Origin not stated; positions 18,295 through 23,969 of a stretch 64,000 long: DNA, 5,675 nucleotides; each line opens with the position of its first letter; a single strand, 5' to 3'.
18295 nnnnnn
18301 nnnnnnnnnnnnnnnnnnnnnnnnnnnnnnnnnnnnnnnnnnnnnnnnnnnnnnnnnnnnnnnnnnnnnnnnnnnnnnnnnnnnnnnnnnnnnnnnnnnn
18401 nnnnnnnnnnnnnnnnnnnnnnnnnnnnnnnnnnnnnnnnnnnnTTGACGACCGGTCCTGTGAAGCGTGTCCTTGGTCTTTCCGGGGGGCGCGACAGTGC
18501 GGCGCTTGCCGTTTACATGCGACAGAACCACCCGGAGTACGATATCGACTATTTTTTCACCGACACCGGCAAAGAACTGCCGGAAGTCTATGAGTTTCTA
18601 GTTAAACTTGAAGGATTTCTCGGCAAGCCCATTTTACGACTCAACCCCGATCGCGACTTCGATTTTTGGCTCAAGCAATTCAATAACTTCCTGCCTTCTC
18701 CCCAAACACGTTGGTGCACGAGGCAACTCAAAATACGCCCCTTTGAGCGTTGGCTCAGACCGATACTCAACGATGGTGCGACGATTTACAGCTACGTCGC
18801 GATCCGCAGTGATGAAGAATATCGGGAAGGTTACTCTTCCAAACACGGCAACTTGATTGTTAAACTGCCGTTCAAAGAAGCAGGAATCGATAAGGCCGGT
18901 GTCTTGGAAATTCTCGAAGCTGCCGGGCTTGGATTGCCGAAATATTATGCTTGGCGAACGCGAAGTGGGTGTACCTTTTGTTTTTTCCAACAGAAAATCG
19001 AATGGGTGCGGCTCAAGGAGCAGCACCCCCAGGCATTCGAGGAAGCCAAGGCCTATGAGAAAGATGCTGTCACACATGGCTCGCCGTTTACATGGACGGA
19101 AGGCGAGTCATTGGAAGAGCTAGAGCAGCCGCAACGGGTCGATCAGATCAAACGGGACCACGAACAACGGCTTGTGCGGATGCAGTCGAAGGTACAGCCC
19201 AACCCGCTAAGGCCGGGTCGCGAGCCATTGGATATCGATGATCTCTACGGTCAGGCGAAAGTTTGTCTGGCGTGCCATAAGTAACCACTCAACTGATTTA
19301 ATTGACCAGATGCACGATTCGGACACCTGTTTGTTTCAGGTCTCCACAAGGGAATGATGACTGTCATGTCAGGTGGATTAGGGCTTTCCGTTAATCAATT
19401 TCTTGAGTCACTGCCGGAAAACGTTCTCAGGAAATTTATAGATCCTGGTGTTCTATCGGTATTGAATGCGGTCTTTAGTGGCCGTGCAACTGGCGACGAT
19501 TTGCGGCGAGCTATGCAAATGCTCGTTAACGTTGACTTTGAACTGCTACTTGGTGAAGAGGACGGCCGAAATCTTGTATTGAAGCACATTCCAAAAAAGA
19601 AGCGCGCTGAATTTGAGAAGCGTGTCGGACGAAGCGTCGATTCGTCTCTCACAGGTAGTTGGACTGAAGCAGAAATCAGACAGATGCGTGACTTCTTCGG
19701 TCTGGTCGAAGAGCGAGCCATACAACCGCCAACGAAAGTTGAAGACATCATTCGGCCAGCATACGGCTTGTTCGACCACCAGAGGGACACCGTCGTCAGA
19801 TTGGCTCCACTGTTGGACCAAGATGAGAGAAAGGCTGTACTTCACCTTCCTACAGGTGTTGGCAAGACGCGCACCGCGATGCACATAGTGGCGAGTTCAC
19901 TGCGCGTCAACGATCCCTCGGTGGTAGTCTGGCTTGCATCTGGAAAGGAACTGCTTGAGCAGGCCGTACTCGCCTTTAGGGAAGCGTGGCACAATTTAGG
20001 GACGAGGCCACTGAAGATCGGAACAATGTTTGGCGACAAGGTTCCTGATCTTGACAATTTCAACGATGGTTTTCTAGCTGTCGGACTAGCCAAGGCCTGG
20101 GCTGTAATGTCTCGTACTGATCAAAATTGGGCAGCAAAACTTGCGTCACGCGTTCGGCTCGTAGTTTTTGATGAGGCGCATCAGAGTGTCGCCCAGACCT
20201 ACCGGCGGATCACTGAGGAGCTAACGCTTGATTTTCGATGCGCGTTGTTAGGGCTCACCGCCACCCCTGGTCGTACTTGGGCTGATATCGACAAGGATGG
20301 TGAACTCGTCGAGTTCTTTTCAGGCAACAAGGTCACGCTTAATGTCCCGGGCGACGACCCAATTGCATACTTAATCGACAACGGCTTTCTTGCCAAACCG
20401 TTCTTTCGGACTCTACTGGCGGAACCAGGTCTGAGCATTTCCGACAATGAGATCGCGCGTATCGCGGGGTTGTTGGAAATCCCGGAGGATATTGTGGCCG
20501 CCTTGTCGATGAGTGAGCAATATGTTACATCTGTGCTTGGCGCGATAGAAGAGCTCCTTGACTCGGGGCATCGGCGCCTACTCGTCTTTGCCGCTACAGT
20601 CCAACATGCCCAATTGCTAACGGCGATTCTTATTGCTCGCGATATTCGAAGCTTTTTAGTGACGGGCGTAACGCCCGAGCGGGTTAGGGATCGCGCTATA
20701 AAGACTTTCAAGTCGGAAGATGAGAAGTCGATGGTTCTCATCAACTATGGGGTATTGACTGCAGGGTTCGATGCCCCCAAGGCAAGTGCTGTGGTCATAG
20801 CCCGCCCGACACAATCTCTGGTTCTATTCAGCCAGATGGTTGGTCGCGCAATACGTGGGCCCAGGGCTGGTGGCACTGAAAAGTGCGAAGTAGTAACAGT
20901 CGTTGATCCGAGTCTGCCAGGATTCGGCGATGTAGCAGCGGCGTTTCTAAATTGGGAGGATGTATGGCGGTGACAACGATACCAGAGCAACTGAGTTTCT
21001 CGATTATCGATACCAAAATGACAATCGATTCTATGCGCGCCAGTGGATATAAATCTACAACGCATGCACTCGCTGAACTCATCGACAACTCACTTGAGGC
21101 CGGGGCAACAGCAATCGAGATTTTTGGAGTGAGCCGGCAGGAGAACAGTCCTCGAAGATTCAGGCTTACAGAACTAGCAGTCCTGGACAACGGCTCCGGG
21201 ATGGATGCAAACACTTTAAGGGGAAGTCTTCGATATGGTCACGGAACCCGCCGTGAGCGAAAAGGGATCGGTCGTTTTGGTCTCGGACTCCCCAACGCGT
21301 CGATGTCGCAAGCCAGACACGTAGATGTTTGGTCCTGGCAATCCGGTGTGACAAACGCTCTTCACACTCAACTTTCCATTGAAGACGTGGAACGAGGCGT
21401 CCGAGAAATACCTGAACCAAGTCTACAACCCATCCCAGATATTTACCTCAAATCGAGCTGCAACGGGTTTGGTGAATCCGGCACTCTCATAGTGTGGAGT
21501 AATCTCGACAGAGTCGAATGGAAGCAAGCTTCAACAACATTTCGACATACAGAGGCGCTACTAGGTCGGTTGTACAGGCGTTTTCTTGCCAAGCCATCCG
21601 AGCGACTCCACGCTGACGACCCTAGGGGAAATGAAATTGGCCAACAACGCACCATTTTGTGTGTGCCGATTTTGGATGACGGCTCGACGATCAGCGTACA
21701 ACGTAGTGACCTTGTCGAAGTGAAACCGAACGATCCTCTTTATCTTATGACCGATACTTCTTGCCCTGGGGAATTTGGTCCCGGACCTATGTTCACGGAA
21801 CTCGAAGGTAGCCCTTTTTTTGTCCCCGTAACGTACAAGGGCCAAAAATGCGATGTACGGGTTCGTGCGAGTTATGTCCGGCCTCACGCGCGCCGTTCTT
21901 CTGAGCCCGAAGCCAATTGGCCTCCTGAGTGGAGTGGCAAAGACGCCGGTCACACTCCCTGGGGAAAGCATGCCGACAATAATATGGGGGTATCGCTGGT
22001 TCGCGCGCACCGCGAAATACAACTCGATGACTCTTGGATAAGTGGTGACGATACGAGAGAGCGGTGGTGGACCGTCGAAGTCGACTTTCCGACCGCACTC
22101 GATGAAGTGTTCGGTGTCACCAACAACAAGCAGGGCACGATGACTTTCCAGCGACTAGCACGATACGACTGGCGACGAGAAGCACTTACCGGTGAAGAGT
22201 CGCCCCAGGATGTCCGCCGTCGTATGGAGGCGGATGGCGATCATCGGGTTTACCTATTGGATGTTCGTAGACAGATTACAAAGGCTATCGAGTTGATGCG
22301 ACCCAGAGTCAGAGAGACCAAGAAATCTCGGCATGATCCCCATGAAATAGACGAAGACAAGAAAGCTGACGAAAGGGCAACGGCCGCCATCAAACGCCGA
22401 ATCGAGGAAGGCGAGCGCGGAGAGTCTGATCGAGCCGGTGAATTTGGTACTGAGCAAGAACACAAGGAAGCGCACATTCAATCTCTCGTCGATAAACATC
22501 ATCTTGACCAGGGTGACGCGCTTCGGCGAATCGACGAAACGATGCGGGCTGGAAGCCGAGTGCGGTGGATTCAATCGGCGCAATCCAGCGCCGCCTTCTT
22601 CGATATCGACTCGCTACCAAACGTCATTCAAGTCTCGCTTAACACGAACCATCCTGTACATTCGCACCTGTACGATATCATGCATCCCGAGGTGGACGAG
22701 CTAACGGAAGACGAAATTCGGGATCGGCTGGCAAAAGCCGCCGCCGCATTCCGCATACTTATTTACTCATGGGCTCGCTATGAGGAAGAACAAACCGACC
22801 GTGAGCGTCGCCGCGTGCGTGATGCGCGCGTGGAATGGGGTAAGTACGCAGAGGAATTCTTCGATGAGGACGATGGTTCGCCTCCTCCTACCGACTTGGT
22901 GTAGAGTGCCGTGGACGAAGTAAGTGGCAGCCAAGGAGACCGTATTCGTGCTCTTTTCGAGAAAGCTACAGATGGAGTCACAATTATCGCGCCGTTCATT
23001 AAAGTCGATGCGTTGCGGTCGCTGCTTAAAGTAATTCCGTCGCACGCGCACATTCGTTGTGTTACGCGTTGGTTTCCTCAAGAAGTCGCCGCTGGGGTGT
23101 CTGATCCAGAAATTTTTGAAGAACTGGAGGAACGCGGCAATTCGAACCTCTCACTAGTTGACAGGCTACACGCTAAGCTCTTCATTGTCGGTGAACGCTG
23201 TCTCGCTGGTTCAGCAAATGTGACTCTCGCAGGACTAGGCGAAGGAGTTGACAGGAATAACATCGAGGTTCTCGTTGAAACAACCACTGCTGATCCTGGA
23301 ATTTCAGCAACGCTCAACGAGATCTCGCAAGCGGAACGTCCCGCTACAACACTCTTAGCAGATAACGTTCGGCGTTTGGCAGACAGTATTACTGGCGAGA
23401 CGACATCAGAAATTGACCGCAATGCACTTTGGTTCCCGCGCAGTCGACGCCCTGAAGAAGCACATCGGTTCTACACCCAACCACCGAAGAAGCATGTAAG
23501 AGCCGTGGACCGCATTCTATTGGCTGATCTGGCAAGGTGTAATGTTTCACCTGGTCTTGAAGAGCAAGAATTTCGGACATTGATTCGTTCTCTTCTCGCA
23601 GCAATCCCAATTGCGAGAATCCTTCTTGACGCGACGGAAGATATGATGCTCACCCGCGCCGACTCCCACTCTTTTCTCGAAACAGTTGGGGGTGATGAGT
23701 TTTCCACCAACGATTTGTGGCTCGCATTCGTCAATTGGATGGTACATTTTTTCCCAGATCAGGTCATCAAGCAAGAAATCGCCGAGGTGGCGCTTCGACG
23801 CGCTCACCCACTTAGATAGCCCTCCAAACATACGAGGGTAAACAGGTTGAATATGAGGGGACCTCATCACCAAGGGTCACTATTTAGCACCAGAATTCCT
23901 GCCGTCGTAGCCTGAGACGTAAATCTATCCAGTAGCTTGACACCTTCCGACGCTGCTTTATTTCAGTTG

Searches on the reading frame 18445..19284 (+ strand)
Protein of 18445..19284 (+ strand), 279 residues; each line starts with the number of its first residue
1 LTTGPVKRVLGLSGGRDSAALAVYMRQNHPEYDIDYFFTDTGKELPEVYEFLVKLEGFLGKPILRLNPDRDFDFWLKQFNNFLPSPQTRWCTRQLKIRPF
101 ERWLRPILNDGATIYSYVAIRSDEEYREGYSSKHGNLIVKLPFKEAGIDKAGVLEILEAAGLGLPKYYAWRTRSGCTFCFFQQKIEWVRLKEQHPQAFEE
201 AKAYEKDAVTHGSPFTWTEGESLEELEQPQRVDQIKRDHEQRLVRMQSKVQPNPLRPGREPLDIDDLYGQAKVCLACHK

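Call 8: search_protein_families(library=pfam, proteins=[window:18445-19284:+], max_evalue=0.001)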
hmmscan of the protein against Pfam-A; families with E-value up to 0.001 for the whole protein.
window:18445-19284:+ (279 aa): 1 family
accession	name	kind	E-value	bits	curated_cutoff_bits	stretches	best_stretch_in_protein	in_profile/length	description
PF01507.26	PAPS_reduct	-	1.2e-06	29.1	22.5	1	9-106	3-98/175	Phosphoadenosine phosphosulfate reductase domain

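Call 9: search_protein_families(library=padloc, proteins=[window:18445-19284:+], max_evalue=0.001)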
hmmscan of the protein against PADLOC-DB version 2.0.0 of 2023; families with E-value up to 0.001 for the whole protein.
window:18445-19284:+ (279 aa): 4 families
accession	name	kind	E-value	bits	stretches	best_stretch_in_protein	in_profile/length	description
PDLC02782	SspD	-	1.8e-134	445.8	1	7-279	1-277/277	SspD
PDLC02510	BrxP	-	1.5e-11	41.2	1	10-188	137-322/779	BrxP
PDLC02662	DndC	-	1.8e-05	21.9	1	10-122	31-161/481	DndC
PDLC02661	DndC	-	0.00026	18.1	0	66-109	99-144/468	DndC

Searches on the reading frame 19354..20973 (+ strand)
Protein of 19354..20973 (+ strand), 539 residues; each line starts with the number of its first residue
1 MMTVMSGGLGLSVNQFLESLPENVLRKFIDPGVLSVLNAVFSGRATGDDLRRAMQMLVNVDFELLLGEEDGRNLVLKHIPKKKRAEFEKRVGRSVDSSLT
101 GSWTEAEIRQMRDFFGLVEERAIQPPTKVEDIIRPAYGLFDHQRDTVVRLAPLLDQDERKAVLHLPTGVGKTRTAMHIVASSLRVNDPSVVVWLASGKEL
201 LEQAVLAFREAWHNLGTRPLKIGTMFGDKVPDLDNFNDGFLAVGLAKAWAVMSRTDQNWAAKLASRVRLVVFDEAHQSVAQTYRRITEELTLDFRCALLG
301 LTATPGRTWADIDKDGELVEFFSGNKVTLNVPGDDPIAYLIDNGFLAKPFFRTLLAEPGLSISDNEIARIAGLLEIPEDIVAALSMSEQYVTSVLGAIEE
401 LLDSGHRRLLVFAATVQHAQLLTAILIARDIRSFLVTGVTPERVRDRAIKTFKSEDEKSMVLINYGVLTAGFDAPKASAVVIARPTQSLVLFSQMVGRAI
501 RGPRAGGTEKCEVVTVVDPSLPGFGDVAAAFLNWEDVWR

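Call 8: search_protein_families(library=pfam, proteins=[window:19354-20973:+], max_evalue=0.001)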
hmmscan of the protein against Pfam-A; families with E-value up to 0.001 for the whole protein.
window:19354-20973:+ (539 aa): 3 families
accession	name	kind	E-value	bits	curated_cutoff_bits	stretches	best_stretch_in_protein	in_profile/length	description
PF04851.21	ResIII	-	8.2e-19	68.5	22.5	1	139-306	4-163/164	Type III restriction enzyme, res subunit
PF00270.35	DEAD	-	5e-13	49.6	26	1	157-310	13-165/167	DEAD/DEAH box helicase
PF00271.37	Helicase_C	-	1.3e-12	48.3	23.5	1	398-501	6-108/110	Helicase conserved C-terminal domain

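Call 9: search_protein_families(library=padloc, proteins=[window:19354-20973:+], max_evalue=0.001)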
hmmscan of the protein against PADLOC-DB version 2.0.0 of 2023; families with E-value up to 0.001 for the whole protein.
window:19354-20973:+ (539 aa): 19 families
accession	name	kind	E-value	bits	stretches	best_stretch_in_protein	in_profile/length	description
PDLC02707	PbeA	-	2.5e-18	64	2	127-328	241-435/672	PbeA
PDLC03659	mREase_IV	-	4.8e-14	49.2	1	140-518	220-564/945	Type IV methyl-directed restriction enzyme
PDLC03658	mREase_IV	-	2.7e-13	46.6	2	410-518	455-556/953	Type IV methyl-directed restriction enzyme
PDLC03047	REase_I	-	1.5e-11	40.8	2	446-501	647-702/1107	Type I restriction enzyme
PDLC02704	PbeA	-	1.9e-10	37.9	1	60-324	189-436/682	PbeA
PDLC03042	REase_I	-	2.7e-09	33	1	138-297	444-596/1170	Type I restriction enzyme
PDLC01439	typeIV_DinG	-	2.9e-08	30.8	0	388-483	389-480/575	CAS-IV-A; associated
PDLC02703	PbeA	-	1.5e-07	28.4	1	157-310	260-409/626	PbeA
PDLC01770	Cas3g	-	1.1e-05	22.1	0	381-514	227-350/733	-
PDLC00175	HamB1|HamB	-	1.3e-05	20.9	1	158-292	241-370/1000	DEAD-box helicase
PDLC02503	BrxHI|BrxHII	-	2.3e-05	20.9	1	402-516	245-354/698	BrxHI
PDLC03049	REase_I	-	3.5e-05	20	0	157-309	186-327/807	Type I restriction enzyme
PDLC01763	Cas3b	-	3.7e-05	20.6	1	156-211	261-316/762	-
PDLC03928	PsyrT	-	3.8e-05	20.2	1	398-502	233-335/689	-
PDLC04531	PDC-M23B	-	0.00018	17.6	1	134-292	290-452/1060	-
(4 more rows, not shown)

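Call 95: search_protein_families(library=ncbifam, proteins=[window:19354-20973:+], max_evalue=0.001)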
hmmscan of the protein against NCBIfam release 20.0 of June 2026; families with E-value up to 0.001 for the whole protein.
window:19354-20973:+ (539 aa): 10 families
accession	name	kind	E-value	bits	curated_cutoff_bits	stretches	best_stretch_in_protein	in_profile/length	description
NF053632.1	heli_RadD_YejH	equivalog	8.5e-32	110.2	720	1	261-513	103-351/573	DNA repair helicase RadD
NF008521.0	PRK11448.1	equivalog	1.5e-13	49.7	729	1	392-502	683-800/1123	type I restriction-modification system endonuclease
NF046051.1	restrict_EcoAI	equivalog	1.7e-11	43.3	550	2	407-501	412-513/768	EcoAI/FtnUII family type I restriction enzme subunit R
NF010337.0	PRK13766.1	equivalog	3.7e-11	41.9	610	1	159-312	31-180/781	Hef nuclease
TIGR04095.1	dnd_restrict_1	equivalog_domain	3.1e-08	33.1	600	1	156-322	22-184/451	DNA phosphorothioation system restriction enzyme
TIGR02621.3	cas3_GSU0051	exception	1.7e-07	30.5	400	1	267-518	168-386/854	type I-G CRISPR-associated helicase/endonuclease Cas3g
NF003673.1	PRK05298.1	equivalog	0.00013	20.5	743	0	141-210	12-76/653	excinuclease ABC subunit UvrB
NF058637.1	helic_SCO1167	equivalog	0.0003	19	1200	1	397-473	767-845/932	SCO1167/SCO6262 family helicase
NF045503.1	repair_heli_XPB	equivalog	0.00045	18.9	610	0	426-500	433-506/548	DNA repair helicase XPB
TIGR00631.1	uvrb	equivalog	0.00054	18.3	750.1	0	143-210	14-76/658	excinuclease ABC subunit UvrB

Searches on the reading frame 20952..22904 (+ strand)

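Call 8: search_protein_families(library=pfam, proteins=[window:20952-22904:+], max_evalue=0.001)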
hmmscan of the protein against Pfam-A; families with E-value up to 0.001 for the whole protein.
window:20952-22904:+ (650 aa): 2 families
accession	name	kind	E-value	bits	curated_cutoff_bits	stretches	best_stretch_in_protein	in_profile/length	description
PF13589.12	HATPase_c_3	-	1.2e-21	77.6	25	1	36-161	3-124/137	Histidine kinase-, DNA gyrase B-, and HSP90-like ATPase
PF02518.31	HATPase_c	-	9.3e-05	23.3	26.4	1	37-121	7-85/111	Histidine kinase-, DNA gyrase B-, and HSP90-like ATPase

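Call 9: search_protein_families(library=padloc, proteins=[window:20952-22904:+], max_evalue=0.001)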
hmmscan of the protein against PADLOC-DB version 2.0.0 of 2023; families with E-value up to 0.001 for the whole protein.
window:20952-22904:+ (650 aa): 1 family
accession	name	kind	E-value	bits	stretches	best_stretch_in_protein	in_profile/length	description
PDLC02204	MzaB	-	6.2e-16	55.9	1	22-145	12-130/500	-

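Call 95: search_protein_families(library=ncbifam, proteins=[window:20952-22904:+], max_evalue=0.001)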
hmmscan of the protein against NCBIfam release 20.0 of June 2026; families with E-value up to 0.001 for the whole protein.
window:20952-22904:+ (650 aa): 3 families
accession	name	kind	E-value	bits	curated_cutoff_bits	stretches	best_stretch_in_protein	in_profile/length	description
NF041932.1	MzaB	equivalog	2.9e-19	68.8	850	1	25-220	2-195/480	MZA anti-phage system associated ATPase MzaB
NF047352.1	P_loop_sacsin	domain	2.4e-05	24.7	50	1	38-113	2-67/80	sacsin N-terminal ATP-binding-like domain-containing protein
TIGR00585.2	mutl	equivalog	0.0002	20.4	180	1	38-89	23-66/555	DNA mismatch repair endonuclease MutL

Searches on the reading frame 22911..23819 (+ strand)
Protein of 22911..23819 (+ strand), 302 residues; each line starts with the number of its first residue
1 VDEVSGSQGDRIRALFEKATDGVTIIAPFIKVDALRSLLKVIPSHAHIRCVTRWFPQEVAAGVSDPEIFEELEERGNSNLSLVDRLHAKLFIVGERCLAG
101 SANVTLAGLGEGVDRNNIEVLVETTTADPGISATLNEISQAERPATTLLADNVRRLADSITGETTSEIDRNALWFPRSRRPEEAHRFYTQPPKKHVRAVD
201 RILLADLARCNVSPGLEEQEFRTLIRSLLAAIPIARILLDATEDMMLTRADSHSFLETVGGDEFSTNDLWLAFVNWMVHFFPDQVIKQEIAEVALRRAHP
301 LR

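Call 8: search_protein_families(library=pfam, proteins=[window:22911-23819:+], max_evalue=0.001)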
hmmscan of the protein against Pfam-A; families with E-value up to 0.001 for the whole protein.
window:22911-23819:+ (302 aa): 1 family
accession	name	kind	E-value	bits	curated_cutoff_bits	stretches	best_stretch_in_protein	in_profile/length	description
PF13091.12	PLDc_2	-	0.00022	21.5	27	1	13-127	2-118/132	PLD-like domain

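Call 9: search_protein_families(library=padloc, proteins=[window:22911-23819:+], max_evalue=0.001)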
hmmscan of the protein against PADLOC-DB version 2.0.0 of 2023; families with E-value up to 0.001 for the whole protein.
window:22911-23819:+ (302 aa): 3 families
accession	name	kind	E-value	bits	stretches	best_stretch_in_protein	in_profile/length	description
PDLC03829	ZacB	-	1.3e-09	35.5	1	18-148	225-357/586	-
PDLC02599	DrmC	-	1.4e-06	25.5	1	22-110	24-110/387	DrmC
PDLC02614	DrmC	-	7.3e-05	20.6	1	81-139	100-151/153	DrmC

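Call 95: search_protein_families(library=ncbifam, proteins=[window:22911-23819:+], max_evalue=0.001)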
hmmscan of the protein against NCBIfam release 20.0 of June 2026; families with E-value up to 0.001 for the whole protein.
window:22911-23819:+ (302 aa): 0 families
